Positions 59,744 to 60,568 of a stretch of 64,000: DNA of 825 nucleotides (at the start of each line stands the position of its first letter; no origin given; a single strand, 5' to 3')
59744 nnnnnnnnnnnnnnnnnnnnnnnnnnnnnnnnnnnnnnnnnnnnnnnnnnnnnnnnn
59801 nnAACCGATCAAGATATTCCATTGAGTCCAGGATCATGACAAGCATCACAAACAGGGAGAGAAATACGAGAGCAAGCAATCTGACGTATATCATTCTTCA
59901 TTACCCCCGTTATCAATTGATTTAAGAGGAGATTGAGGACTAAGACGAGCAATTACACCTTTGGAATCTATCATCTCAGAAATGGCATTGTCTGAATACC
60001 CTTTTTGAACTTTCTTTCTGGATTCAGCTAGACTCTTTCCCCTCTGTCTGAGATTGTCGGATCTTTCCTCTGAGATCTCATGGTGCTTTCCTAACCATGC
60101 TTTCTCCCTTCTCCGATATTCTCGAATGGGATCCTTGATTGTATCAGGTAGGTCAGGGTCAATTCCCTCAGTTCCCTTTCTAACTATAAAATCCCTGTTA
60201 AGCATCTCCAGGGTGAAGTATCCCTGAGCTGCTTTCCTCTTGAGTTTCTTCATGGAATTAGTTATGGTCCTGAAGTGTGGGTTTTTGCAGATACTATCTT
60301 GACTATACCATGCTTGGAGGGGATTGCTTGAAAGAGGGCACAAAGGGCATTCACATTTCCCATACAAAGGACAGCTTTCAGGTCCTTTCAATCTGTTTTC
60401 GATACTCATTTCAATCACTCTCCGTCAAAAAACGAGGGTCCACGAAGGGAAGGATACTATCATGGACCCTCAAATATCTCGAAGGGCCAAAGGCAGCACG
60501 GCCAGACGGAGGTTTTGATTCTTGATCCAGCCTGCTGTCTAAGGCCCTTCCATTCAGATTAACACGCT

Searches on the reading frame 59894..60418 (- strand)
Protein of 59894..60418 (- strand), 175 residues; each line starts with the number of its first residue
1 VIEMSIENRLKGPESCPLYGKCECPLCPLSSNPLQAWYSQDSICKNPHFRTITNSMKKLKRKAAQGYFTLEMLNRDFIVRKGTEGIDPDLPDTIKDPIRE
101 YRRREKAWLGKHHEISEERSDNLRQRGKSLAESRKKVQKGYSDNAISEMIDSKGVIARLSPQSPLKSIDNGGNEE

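Call 3: search_protein_families(library=pfam, proteins=[window:59894-60418:-], max_evalue=1)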
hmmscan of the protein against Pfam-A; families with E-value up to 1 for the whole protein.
window:59894-60418:- (175 aa): 1 family
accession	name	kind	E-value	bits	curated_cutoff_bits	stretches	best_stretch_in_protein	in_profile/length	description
PF19146.6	DUF5828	-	0.023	14.7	27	1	111-160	72-121/230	Family of unknown function (DUF5828)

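Call 15: search_protein_families(library=phrogs, proteins=[window:59894-60418:-], max_evalue=0.01)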
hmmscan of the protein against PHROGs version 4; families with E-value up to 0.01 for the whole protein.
window:59894-60418:- (175 aa): 1 family
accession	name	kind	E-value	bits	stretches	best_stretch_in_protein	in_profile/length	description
phrog_34285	-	unknown function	0.0012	19.8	1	105-152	57-103/120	-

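Call 16: search_protein_families(library=ncbifam, proteins=[window:59894-60418:-], max_evalue=0.01)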
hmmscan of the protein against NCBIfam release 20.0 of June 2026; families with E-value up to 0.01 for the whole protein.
window:59894-60418:- (175 aa): 0 families

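Call 56: find_homologous_proteins(query=window:59894-60418:-, max_evalue=0.001)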
Query window:59894-60418:- (175 aa): 107 proteins with E <= 0.001 among 122 candidates.
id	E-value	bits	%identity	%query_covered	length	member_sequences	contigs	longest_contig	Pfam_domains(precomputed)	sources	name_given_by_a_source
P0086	1.0e-91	324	85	97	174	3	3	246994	-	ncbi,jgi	jgi:hypothetical protein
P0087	2.4e-83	296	81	91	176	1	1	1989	-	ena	-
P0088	8.7e-78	278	72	98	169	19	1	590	-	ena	-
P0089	2.1e-72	261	73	89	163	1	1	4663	-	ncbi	ncbi:MAG: hypothetical protein ACP5UZ_08100 [Thermoplasmata archaeon]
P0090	2.8e-72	260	72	93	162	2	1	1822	-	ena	-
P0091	4.3e-72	260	69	98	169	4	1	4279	-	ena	-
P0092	1.1e-71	258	73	93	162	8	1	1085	-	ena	-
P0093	2.6e-71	257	68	99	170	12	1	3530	-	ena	-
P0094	3.2e-71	257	70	98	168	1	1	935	-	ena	-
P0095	5.5e-71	256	69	98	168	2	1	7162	-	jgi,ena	jgi:hypothetical protein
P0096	6.4e-69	249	69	93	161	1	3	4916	-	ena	-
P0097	1.1e-67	245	68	91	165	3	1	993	-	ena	-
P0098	4.3e-67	243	69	91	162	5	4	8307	-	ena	-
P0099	1.3e-66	242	68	91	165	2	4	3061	-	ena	-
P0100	1.4e-64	235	93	69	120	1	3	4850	-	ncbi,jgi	jgi:hypothetical protein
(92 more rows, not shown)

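Call 64: predict_structure(alignment_id=A3)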
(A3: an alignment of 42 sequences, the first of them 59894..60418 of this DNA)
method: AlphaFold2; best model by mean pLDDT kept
length: 175 residues; sequences in the alignment: 42
mean_pLDDT: 47.1   pTM: 0.23
mean pLDDT of the five models: 47.1, 46.7, 46.3, 45.6, 41.3
residues with pLDDT >= 90: 0; 70-90: 3; 50-70: 51; < 50: 121
segments of 3 or more residues with pLDDT < 50: 1-12, 15-87, 140-175
pLDDT, mean of each block of 10 residues (from residue 1): 43 46 40 41 41 45 39 38 42 67 66 58 58 54 44 40 42 39
secondary structure, 60 per line:
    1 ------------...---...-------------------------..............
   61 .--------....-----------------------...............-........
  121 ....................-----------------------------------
elements in order: H47-61 H70-73 H97-111 H113-140

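Call 81: search_protein_families(library=padloc, proteins=[window:59894-60418:-], max_evalue=0.01)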
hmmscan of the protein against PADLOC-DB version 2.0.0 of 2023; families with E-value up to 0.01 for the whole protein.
window:59894-60418:- (175 aa): 0 families
